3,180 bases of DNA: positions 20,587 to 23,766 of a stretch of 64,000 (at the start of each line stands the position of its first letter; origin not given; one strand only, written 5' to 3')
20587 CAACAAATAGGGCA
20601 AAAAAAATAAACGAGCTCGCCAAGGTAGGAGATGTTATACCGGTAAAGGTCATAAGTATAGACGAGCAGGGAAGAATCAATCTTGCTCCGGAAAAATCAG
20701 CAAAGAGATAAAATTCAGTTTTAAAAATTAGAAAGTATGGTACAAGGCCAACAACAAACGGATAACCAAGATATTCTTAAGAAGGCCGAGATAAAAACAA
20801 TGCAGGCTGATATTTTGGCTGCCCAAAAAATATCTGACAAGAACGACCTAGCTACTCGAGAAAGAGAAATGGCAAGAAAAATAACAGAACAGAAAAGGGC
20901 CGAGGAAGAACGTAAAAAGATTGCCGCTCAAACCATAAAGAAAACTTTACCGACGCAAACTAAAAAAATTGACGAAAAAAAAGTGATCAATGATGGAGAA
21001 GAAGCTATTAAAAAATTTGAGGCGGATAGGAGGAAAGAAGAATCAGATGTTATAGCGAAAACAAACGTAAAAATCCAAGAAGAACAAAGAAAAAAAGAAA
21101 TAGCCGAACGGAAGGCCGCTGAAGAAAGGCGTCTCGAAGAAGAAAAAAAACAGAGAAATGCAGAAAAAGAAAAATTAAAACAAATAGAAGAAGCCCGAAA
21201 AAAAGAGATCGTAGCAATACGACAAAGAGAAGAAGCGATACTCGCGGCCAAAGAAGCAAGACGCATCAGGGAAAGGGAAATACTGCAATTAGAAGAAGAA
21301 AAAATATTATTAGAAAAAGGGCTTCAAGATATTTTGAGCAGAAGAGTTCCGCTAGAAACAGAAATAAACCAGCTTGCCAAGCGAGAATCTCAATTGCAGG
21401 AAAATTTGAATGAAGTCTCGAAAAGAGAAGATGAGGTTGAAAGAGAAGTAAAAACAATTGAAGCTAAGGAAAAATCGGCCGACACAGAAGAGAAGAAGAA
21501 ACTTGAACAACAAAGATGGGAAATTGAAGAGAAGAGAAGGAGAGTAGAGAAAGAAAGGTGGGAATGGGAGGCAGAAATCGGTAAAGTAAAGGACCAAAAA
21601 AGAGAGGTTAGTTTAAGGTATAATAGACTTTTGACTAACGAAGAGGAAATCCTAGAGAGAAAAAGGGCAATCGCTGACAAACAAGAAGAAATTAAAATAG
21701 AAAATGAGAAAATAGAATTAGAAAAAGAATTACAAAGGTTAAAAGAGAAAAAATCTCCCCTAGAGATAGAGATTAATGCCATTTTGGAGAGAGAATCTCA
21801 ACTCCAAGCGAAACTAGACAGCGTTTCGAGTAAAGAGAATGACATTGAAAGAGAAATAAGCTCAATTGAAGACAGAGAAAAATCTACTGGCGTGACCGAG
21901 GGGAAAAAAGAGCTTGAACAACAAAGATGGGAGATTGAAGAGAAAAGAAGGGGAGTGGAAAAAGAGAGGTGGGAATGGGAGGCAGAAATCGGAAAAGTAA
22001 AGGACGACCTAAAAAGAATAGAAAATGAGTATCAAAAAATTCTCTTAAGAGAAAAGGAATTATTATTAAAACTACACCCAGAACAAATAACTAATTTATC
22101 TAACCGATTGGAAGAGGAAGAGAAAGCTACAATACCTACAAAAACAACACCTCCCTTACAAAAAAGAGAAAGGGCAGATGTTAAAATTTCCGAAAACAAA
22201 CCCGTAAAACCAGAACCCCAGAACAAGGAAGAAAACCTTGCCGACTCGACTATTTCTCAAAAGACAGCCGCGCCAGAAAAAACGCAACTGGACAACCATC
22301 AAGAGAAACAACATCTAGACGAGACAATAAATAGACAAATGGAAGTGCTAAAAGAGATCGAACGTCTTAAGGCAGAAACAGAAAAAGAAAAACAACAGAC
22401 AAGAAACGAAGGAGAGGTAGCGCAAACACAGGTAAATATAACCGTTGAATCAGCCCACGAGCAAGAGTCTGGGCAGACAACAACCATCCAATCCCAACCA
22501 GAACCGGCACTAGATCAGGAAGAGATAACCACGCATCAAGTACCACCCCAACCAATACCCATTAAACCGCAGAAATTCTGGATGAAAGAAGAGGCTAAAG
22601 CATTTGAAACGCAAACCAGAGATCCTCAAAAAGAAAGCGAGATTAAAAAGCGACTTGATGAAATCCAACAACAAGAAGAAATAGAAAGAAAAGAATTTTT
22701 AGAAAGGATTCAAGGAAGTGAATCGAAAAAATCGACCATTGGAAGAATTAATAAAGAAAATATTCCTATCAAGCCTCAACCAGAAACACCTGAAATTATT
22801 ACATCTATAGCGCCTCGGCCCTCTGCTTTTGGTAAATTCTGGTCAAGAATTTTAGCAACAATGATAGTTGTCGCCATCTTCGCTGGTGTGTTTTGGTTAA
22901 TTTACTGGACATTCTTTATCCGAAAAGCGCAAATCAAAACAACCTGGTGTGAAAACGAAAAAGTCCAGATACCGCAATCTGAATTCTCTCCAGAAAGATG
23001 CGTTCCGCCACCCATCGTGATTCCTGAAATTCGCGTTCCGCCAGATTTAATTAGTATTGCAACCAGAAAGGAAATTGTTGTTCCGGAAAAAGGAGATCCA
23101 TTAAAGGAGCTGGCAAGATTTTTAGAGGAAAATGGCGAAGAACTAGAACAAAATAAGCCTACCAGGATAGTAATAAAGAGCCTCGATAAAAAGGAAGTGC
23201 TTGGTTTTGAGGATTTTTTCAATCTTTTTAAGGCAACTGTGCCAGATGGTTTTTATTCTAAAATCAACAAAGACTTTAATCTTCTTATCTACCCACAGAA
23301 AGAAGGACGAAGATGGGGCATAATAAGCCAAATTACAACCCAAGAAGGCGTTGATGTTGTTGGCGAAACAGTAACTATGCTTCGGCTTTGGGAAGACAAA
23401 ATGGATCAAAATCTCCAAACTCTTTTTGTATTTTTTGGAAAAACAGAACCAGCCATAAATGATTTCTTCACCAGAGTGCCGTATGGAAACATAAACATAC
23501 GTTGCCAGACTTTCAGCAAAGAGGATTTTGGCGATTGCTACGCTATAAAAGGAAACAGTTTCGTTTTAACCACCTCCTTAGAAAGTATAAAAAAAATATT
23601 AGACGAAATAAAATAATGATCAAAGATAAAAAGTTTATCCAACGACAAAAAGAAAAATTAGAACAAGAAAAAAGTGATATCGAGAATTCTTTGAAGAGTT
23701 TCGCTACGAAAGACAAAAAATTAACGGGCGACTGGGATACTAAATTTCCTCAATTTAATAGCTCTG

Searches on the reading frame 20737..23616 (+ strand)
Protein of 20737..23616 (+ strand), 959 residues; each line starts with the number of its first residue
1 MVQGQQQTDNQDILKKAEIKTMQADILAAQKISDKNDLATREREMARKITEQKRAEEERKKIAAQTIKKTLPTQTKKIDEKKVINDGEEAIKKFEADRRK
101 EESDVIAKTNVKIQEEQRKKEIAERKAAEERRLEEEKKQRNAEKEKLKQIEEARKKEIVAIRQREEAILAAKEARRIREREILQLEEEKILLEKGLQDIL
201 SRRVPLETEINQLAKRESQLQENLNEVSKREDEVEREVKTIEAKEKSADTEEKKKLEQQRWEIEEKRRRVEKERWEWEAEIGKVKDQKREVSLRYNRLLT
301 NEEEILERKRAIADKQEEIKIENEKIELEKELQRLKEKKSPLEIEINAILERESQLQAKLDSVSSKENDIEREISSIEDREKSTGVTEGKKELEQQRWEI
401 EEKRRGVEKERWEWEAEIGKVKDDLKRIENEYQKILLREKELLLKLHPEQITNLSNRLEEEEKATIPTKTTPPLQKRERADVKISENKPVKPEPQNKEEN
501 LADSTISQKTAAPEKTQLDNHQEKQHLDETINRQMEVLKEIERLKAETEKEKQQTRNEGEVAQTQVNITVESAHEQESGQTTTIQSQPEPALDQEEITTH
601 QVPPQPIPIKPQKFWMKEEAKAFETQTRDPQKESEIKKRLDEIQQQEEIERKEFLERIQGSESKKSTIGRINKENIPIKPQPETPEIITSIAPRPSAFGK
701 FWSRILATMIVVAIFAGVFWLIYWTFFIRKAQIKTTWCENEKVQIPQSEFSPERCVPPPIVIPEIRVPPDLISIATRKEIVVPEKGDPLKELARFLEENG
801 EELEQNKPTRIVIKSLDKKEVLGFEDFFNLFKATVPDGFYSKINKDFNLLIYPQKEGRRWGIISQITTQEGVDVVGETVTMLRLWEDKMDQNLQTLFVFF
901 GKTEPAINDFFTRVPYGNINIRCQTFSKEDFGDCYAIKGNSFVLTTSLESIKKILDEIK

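Call 7: search_protein_families(library=pfam, proteins=[window:20737-23616:+], max_evalue=1)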
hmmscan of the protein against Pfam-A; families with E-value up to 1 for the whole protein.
window:20737-23616:+ (959 aa): 1 family
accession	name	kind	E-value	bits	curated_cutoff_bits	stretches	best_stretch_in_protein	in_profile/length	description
PF19942.4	DUF6404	-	0.77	10.6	27.6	0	691-725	37-72/115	Family of unknown function (DUF6404)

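Call 8: search_protein_families(library=ncbifam, proteins=[window:20737-23616:+], max_evalue=1)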
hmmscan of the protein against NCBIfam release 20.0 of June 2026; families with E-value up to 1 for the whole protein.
window:20737-23616:+ (959 aa): 2 families
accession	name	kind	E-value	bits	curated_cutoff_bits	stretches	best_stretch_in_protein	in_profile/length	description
NF011879.0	PRK15352.1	equivalog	0.049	14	221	1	196-234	76-114/125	SPI-2 type III secretion system apparatus protein SsaO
NF041554.1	SA1362_fam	subfamily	0.09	12.9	42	1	704-732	26-54/70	SA1362 family protein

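Call 10: find_encoding_contigs(protein=window:20737-23616:+, flank=3000, max_places=4)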
Protein window:20737-23616:+ (959 aa): 11 contigs read that carry it; 3 places shown.
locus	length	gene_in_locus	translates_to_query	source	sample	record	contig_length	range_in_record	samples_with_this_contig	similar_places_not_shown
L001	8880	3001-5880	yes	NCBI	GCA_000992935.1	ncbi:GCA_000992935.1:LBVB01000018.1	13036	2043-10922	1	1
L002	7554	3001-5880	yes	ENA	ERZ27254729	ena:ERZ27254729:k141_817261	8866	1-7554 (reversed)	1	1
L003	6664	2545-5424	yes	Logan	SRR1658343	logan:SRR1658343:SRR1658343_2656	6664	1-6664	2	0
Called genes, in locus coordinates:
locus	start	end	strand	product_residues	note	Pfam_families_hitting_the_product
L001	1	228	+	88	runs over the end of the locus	PF00312:Ribosomal_S15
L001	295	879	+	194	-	PF01936:NYN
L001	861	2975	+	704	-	PF01138:RNase_PH, PF03725:RNase_PH_C, PF03726:PNPase, PF01138:RNase_PH, PF00013:KH_1, PF00575:S1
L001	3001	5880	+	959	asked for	-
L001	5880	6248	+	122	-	PF01258:zf-dskA_traR (weak)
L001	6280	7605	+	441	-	PF13541:ChlI, PF01078:Mg_chelatase, PF00158:Sigma54_activat (faint), PF07728:AAA_5 (faint), PF00493:MCM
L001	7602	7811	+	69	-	PF13335:Mg_chelatase_C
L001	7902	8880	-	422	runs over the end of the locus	PF01476:LysM, PF23473:LysM3_LYK4_5 (faint), PF01476:LysM, PF01551:Peptidase_M23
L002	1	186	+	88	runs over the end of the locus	PF00312:Ribosomal_S15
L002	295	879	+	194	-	PF01936:NYN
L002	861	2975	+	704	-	PF01138:RNase_PH, PF03725:RNase_PH_C, PF03726:PNPase, PF01138:RNase_PH, PF00013:KH_1, PF00575:S1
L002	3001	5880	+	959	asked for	-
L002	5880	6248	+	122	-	PF01258:zf-dskA_traR (weak)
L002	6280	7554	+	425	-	?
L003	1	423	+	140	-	?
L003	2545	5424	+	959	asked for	-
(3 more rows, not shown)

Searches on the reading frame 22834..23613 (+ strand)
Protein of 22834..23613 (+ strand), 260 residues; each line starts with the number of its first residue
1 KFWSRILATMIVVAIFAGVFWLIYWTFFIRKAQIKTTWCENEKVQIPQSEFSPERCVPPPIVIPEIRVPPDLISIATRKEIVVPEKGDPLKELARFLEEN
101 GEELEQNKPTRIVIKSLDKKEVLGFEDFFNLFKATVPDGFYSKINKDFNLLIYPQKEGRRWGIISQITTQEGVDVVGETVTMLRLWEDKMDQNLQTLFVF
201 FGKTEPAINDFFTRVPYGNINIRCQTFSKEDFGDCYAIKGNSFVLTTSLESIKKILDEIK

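Call 17: find_homologous_proteins(query=window:22834-23613:+, max_evalue=0.001)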
Query seq(260 aa) (260 aa): 1 proteins with E <= 0.001 among 501 candidates.
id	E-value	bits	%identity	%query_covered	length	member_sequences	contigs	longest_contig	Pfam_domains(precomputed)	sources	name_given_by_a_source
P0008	5.5e-46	175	41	95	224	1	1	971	-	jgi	-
